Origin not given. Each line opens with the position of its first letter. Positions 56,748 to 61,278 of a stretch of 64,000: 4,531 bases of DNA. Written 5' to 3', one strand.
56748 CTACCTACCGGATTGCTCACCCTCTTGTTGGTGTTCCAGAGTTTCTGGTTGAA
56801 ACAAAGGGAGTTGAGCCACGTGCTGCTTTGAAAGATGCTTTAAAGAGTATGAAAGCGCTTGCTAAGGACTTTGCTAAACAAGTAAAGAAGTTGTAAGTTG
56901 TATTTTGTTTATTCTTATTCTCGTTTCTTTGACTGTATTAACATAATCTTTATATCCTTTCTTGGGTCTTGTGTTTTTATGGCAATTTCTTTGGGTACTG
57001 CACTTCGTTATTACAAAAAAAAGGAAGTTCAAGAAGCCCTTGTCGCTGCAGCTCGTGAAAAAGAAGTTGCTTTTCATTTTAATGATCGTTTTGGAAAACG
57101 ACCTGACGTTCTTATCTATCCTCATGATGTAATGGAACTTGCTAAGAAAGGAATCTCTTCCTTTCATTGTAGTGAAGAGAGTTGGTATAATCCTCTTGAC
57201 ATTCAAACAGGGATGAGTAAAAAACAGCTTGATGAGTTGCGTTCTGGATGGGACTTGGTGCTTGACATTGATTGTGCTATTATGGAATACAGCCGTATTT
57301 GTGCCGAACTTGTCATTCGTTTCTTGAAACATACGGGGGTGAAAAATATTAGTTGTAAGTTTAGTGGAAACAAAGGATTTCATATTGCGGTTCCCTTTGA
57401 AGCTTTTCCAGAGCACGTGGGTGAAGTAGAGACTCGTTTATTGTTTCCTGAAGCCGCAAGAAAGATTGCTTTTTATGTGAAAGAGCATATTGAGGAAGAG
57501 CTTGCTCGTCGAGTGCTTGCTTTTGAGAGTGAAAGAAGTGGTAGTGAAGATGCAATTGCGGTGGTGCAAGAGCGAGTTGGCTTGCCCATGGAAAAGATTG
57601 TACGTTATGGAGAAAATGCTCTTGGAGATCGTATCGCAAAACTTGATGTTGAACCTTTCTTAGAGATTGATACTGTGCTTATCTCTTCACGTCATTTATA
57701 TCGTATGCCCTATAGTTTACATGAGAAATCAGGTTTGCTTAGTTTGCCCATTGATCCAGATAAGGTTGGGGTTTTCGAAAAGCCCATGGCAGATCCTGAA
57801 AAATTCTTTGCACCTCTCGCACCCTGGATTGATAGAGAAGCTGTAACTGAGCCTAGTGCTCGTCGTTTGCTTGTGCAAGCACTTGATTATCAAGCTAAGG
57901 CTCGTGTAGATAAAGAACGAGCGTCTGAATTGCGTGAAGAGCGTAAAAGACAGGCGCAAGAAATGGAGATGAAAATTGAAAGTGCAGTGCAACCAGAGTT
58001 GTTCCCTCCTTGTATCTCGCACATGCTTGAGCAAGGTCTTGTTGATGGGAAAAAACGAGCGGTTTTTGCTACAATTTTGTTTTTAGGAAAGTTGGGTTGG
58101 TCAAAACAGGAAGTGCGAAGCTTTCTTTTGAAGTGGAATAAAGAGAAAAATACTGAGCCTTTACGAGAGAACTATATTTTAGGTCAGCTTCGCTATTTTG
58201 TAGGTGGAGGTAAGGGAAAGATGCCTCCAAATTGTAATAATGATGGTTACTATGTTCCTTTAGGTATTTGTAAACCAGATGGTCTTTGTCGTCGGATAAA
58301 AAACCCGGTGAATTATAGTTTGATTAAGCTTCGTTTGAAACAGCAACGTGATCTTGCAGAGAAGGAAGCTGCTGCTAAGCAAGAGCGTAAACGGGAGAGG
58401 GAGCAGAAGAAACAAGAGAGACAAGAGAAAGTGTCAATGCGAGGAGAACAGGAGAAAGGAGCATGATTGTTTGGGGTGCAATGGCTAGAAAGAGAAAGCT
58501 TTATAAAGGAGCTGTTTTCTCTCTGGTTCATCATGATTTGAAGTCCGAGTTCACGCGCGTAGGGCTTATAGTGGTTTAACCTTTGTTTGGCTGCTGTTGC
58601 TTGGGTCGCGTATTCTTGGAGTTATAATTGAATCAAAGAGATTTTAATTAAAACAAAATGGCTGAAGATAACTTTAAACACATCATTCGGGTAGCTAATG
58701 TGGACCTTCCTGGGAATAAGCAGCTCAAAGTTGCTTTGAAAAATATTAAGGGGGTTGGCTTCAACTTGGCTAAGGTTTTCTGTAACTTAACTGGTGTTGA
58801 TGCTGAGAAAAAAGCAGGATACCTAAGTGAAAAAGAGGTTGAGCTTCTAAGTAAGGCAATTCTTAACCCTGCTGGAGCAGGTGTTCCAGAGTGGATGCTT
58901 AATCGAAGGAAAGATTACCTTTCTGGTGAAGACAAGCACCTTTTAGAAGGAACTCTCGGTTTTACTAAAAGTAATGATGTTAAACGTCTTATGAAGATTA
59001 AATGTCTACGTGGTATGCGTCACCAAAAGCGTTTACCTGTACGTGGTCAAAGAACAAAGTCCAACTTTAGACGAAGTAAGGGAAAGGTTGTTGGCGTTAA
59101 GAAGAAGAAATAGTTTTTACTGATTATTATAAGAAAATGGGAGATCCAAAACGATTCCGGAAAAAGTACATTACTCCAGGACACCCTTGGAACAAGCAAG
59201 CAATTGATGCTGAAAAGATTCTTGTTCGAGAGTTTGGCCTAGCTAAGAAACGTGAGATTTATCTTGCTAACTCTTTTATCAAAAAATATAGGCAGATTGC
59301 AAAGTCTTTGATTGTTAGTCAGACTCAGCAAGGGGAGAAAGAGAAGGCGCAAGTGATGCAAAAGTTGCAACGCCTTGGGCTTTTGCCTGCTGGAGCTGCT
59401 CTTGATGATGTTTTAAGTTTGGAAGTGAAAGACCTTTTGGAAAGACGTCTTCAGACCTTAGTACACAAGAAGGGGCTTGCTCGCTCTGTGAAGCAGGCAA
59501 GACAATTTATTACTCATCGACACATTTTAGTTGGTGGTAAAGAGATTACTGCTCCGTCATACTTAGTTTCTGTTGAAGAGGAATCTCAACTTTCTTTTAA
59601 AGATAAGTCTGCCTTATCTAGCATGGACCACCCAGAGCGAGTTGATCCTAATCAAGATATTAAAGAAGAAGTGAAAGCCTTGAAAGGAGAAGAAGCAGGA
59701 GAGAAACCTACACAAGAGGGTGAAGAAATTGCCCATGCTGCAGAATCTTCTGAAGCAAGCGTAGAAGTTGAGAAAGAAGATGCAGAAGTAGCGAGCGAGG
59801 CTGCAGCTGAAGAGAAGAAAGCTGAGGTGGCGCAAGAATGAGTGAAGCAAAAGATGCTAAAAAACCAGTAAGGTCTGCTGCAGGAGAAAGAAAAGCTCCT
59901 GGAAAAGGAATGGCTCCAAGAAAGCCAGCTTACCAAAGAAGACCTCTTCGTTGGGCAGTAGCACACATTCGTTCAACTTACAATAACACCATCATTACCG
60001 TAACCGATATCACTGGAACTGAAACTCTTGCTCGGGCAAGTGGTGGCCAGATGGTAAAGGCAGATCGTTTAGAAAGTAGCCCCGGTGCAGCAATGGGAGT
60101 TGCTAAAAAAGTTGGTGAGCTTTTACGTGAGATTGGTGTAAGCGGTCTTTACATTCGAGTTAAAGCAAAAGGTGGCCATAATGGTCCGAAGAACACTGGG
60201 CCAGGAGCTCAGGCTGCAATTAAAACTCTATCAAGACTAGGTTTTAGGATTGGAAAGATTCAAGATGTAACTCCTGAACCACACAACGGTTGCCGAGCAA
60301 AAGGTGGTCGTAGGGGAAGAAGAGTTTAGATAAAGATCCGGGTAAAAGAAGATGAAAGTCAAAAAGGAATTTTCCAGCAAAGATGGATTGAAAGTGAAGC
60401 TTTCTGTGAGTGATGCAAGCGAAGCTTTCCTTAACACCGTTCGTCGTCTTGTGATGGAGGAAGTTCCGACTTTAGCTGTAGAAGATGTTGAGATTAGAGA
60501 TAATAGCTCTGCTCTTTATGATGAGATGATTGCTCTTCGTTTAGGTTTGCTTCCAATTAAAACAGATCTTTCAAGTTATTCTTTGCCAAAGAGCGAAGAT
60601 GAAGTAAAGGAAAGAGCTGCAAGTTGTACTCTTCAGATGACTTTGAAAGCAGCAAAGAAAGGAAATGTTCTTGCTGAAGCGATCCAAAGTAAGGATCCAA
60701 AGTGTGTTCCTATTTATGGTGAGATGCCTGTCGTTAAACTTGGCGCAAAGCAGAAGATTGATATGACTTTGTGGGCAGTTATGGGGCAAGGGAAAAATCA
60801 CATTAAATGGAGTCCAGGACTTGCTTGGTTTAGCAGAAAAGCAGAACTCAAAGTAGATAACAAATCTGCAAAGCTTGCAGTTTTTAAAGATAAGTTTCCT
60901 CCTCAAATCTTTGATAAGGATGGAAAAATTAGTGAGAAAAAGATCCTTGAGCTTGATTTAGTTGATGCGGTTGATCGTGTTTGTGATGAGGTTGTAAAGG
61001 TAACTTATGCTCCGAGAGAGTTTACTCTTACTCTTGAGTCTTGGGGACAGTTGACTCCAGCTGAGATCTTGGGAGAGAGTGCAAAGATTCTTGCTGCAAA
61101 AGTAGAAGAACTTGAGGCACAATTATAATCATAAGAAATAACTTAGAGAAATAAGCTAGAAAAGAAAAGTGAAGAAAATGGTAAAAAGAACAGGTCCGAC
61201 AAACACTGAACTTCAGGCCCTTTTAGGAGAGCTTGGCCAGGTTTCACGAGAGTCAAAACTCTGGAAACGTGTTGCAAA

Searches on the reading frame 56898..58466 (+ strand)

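Call 67: search_protein_families(library=pfam, proteins=[window:56898-58466:+], max_evalue=0.0001)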
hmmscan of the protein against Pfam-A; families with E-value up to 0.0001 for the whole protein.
window:56898-58466:+ (522 aa): 2 families
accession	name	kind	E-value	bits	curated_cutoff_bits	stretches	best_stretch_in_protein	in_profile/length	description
PF04104.19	DNA_primase_lrg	-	5e-07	29.8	22.4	1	327-447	73-189/266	Eukaryotic and archaeal DNA primase, large subunit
PF01896.25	DNA_primase_S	-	9.7e-07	29.7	26.8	1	133-286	25-162/163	DNA primase small subunit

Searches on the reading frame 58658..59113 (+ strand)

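Call 78: search_protein_families(library=pfam, proteins=[window:58658-59113:+], max_evalue=0.0001)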
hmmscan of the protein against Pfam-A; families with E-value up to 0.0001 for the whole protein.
window:58658-59113:+ (151 aa): 1 family
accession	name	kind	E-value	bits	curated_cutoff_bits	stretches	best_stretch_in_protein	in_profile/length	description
PF00416.27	Ribosomal_S13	-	5.2e-38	130.8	31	1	11-139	1-128/128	Ribosomal protein S13/S18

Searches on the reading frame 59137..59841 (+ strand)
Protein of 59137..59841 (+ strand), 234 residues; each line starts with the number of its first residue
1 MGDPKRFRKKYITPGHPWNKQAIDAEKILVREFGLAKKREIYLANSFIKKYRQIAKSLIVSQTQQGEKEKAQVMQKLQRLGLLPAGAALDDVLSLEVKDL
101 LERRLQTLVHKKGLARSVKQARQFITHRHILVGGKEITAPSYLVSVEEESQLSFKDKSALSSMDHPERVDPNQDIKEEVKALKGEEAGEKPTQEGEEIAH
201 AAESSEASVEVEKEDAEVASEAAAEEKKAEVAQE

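Call 78: search_protein_families(library=pfam, proteins=[window:59137-59841:+], max_evalue=0.0001)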
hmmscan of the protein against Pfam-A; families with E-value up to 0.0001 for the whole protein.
window:59137-59841:+ (234 aa): 1 family
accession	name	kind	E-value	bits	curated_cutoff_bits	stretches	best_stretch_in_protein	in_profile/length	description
PF01479.30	S4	-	3.2e-14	52.8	22.8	1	103-149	1-47/48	S4 domain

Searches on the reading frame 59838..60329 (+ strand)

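Call 78: search_protein_families(library=pfam, proteins=[window:59838-60329:+], max_evalue=0.0001)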
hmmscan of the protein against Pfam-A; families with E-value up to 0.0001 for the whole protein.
window:59838-60329:+ (163 aa): 1 family
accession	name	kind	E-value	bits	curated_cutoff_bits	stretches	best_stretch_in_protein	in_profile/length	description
PF00411.24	Ribosomal_S11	-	4.5e-36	124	25.1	1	41-159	2-110/110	Ribosomal protein S11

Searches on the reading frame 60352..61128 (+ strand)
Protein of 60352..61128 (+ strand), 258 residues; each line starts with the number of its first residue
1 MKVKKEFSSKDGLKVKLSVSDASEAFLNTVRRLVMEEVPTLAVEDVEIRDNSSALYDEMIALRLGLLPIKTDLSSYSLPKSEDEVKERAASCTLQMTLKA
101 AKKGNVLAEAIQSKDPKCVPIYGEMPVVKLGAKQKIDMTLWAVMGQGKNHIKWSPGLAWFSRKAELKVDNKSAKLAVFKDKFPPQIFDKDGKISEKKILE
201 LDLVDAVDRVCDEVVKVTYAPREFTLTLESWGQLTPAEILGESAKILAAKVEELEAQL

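Call 78: search_protein_families(library=pfam, proteins=[window:60352-61128:+], max_evalue=0.0001)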
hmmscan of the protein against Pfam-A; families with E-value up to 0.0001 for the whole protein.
window:60352-61128:+ (258 aa): 2 families
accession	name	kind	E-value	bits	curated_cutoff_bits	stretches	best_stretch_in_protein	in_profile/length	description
PF01000.31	RNA_pol_A_bac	-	1e-11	45.5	33.9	1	46-152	1-101/119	RNA polymerase Rpb3/RpoA insert domain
PF01193.29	RNA_pol_L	-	1.8e-09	37.6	24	1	23-250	8-73/74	RNA polymerase Rpb3/Rpb11 dimerisation domain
